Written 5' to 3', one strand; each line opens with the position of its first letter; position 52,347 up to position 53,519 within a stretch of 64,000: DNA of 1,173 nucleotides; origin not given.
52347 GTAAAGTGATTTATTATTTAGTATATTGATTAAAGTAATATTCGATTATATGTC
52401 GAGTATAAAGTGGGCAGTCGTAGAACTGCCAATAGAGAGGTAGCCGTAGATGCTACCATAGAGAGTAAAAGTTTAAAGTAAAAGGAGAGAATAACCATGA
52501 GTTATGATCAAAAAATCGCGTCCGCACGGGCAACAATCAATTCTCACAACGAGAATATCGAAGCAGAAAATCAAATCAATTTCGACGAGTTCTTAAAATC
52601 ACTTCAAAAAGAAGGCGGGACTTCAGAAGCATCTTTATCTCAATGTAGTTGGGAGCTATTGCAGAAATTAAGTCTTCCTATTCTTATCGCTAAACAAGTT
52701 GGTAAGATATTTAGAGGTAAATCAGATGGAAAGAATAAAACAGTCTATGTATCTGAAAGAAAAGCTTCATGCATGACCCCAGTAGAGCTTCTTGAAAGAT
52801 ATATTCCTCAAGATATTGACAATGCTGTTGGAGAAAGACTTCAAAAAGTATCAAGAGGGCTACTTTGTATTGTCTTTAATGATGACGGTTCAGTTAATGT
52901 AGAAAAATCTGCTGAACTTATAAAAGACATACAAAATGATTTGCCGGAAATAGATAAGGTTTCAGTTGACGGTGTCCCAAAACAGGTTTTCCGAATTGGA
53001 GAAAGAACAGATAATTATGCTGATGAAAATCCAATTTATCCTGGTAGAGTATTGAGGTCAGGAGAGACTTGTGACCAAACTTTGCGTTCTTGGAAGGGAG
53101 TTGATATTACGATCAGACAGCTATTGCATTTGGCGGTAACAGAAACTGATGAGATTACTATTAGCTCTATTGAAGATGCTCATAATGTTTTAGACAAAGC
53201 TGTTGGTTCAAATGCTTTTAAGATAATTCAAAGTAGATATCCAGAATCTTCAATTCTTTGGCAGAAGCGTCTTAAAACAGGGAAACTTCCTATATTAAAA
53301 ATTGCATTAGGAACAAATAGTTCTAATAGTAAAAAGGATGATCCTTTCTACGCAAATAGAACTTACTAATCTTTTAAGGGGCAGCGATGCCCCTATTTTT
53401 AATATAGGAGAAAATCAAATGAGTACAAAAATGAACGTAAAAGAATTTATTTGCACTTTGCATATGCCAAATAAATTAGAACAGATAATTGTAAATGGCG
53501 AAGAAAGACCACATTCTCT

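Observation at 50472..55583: Complete phage-borne two-component phosphorelay (PAS kinase + two REC-only regulators) bracketing a regulated operon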

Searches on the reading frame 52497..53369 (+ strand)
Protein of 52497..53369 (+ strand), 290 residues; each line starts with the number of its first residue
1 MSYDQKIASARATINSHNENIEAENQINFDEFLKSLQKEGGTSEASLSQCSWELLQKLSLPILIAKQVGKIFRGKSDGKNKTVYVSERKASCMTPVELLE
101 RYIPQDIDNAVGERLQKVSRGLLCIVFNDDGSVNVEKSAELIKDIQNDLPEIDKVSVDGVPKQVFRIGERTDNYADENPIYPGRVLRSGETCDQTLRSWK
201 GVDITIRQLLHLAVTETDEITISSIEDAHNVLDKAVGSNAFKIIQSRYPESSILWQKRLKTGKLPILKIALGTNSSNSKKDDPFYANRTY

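Call 3: search_protein_families(library=pfam, proteins=[window:52497-53369:+], max_evalue=0.01)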
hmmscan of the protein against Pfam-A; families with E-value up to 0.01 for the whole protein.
window:52497-53369:+ (290 aa): 0 families

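Call 4: search_protein_families(library=phrogs, proteins=[window:52497-53369:+], max_evalue=0.01)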
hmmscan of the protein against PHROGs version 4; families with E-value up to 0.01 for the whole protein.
window:52497-53369:+ (290 aa): 0 families

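Call 13: search_protein_families(library=pfam, proteins=[window:52497-53369:+], max_evalue=5)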
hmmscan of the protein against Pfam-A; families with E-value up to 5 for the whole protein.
window:52497-53369:+ (290 aa): 0 families

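Call 14: search_protein_families(library=ncbifam, proteins=[window:52497-53369:+], max_evalue=0.1)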
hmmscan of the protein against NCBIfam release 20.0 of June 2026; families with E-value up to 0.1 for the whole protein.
window:52497-53369:+ (290 aa): 1 family
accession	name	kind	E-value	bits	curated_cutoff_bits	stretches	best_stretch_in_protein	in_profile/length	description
TIGR03283.1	thy_syn_methano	equivalog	0.0036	16.8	174.55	1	127-208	20-103/201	thymidylate synthase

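Call 24: find_homologous_proteins(query=window:52497-53369:+)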
Query window:52497-53369:+ (290 aa): 72 proteins with E <= 0.001 among 1176 candidates. Only proteins of 159 to 508 residues were searched: fused or split forms outside these lengths cannot appear, so this answer is no evidence that the protein stands alone or is whole; find_related_loci, which searches DNA, has no such limit.
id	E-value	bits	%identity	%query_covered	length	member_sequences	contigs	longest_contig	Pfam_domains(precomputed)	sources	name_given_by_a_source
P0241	1.7e-186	636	100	100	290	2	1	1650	-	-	-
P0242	2.6e-142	491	75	100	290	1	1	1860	-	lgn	-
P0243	6.4e-140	483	76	100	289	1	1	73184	-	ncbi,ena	-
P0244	1.1e-139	482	74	100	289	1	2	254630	-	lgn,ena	-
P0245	1.4e-138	478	75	100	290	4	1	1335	-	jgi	jgi:hypothetical protein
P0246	4.7e-138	477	74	100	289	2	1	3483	-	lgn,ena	-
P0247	1.9e-136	471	73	100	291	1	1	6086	-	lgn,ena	-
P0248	5.0e-130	450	63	100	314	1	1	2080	-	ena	-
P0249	9.2e-130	450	70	100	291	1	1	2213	-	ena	-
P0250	6.5e-93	329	51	100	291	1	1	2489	-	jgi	jgi:hypothetical protein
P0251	2.6e-88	314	53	100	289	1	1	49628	-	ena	-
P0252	1.7e-85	304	51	100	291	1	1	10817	-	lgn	-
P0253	9.9e-83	295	48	100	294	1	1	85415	-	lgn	-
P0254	1.1e-81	292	50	99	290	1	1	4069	-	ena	-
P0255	1.6e-81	291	48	99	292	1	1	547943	-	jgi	-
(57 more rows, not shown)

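Call 44: predict_structure(alignment_id=A1)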
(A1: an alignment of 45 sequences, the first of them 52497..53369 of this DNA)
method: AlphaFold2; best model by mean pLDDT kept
length: 290 residues; sequences in the alignment: 45
mean_pLDDT: 85.1   pTM: 0.51
mean pLDDT of the five models: 85.1, 83.8, 82.4, 82.3, 81.2
residues with pLDDT >= 90: 148; 70-90: 110; 50-70: 8; < 50: 24
segments of 3 or more residues with pLDDT < 50: 76-82, 273-283, 285-290
pLDDT, mean of each block of 10 residues (from residue 1): 83 89 87 90 85 89 89 58 71 89 85 91 90 91 93 89 89 86 90 92 95 95 93 91 95 96 90 42 44
secondary structure, 60 per line:
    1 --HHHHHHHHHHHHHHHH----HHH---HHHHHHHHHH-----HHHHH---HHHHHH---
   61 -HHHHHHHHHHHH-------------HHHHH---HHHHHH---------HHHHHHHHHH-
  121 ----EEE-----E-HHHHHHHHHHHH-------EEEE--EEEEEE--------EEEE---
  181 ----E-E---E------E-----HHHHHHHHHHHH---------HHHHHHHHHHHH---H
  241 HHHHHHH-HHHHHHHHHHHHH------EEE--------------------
elements in order: H3-18 H29-38 H44-48 H52-57 H62-73 H87-91 H95-100 H110-119 E125-127 H135-146 E154-157 E160-165 E174-177 H204-215 H225-236 H240-247 H249-261 E268-270

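Call 48: fold_search(model_id=the predicted structure, library=pdb)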
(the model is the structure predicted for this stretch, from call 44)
No match with E <= 0.001 here; weaker rows may still be real.
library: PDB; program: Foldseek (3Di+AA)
matches with E <= 10: 274; with E <= 0.001: 0
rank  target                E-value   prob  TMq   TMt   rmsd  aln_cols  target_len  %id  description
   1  4fs1_A                4.4e-01  0.16  0.14  0.10  14.8       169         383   15  Base pairing mechanism of N2,3-ethenoguanine with dTTP by human polymerase iota (released 2012-08-29)
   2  2rdi                  7.9e-01  0.14  0.14  0.12  15.9       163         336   12  Snapshots of a Y-family DNA polymerase in replication: Dpo4 in apo and binary/ternary complex forms (released 2008-06-24)
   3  3gv5_D                8.4e-01  0.12  0.13  0.10  13.5       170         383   15  Human DNA polymerase iota in complex with T template DNA and incoming ddADP (released 2009-06-02)
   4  2v9w_A                8.8e-01  0.12  0.13  0.11  14.7       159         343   12  Complex structure of Sulfolobus solfataricus DPO4 and DNA duplex containing a hydrophobic thymine isostere 2,4-difluor (released 2007-10-30)
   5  2uvw_A                9.3e-01  0.11  0.13  0.11  14.6       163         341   11  Crystal structures of mutant Dpo4 DNA polymerases with 8-oxoG containing DNA template-primer constructs (released 2007-05-08)
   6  3bq1_A                9.8e-01  0.12  0.14  0.12  14.6       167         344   12  Insertion ternary complex of Dbh DNA polymerase (released 2008-04-08)
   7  1n48_A                1.0e+00  0.13  0.14  0.12  14.3       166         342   12  Y-family DNA polymerase Dpo4 in complex with DNA containing abasic lesion (released 2004-02-24)
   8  3q8r_B                1.0e+00  0.12  0.14  0.11  13.9       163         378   15  Human DNA polymerase iota incorporating dGTP opposite 8-oxo-guanine (released 2011-02-23)
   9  9ddr_A                1.1e+00  0.13  0.14  0.11  14.6       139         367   14  Ternary substrate complex of DNA polymerase iota with DNA (template A), Ca2+, and dTTP (released 2025-07-09)
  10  2asd_A                1.2e+00  0.10  0.13  0.11  14.2       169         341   11  oxoG-modified Insertion Ternary Complex (released 2006-01-10)
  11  2zud_A                1.2e+00  0.54  0.15  0.15   8.0        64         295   20  Crystal Structure of Left-handed RadA Filament (released 2009-04-07)
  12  3osn_A                1.2e+00  0.11  0.14  0.10  14.5       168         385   14  Structural Basis for Proficient Incorporation of dTTP Opposite O6-Methylguanine by Human DNA Polymerase Iota (released 2010-10-20)
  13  9nzo_A                1.2e+00  0.03  0.15  0.11  20.6       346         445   13  Structure of Al3Cas12f State I (released 2026-04-08)
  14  5kt5_A                1.3e+00  0.11  0.14  0.11  14.3       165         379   15  Teranry complex of human DNA polymerase iota R96G inserting dCMPNPP opposite template G in the presence of Mn2+ (released 2016-08-31)
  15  6l97_A                1.3e+00  0.11  0.14  0.12  15.7       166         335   12  Complex of DNA polymerase IV and L-DNA duplex (released 2020-07-08)
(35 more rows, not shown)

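Call 82: search_solved_structures(query=A1, max_evalue=1, show_alignments=2)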
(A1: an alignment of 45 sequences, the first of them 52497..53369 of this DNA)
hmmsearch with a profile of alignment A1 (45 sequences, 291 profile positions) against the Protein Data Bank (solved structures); distinct sequences matched with E-value up to 1: 11.
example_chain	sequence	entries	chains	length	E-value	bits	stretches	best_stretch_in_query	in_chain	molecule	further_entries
7mto_A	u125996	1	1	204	0.12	14.6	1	164-189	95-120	Isoform 2 of Protein SET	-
9i15_Q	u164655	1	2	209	0.12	14.6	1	164-189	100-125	Isoform 2 of Protein SET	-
1u6f_A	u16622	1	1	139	0.14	14.4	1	90-134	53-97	RNA-binding protein UBP1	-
2e50_A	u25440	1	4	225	0.15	14.3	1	162-190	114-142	Protein SET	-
8fjg_A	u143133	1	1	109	0.28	13.4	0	4-57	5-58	H12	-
8apn_Ub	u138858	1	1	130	0.4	12.9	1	80-126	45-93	mL105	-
8a22_Ub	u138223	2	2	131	0.4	12.9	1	80-126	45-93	mL105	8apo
6m6z_A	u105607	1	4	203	0.64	12.2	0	30-68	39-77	TMH4C4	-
2o3b_B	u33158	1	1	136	0.68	12.1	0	128-173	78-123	Sugar-non-specific nuclease inhibitor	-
1j57_A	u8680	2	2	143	0.73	12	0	128-173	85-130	NuiA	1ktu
8z8w_A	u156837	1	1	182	0.75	12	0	27-63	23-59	Caskin-1,Ephrin type-A receptor 6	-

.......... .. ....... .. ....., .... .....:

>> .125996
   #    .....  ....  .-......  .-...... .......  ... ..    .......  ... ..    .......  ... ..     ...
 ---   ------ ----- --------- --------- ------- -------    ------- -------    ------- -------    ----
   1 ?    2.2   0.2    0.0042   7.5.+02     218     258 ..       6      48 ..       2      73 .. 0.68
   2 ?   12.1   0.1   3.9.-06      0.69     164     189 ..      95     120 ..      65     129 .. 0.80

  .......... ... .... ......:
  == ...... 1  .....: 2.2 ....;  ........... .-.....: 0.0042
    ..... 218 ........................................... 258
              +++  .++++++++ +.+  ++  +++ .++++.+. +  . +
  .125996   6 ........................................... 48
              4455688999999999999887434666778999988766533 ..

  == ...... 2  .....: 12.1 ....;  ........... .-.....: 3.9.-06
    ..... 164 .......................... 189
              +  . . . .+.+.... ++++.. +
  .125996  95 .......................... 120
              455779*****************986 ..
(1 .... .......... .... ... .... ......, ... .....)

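Call 97: search_protein_families(library=padloc, proteins=[window:52497-53369:+], max_evalue=0.001)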
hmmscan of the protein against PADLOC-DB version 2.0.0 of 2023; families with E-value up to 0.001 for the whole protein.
window:52497-53369:+ (290 aa): 0 families
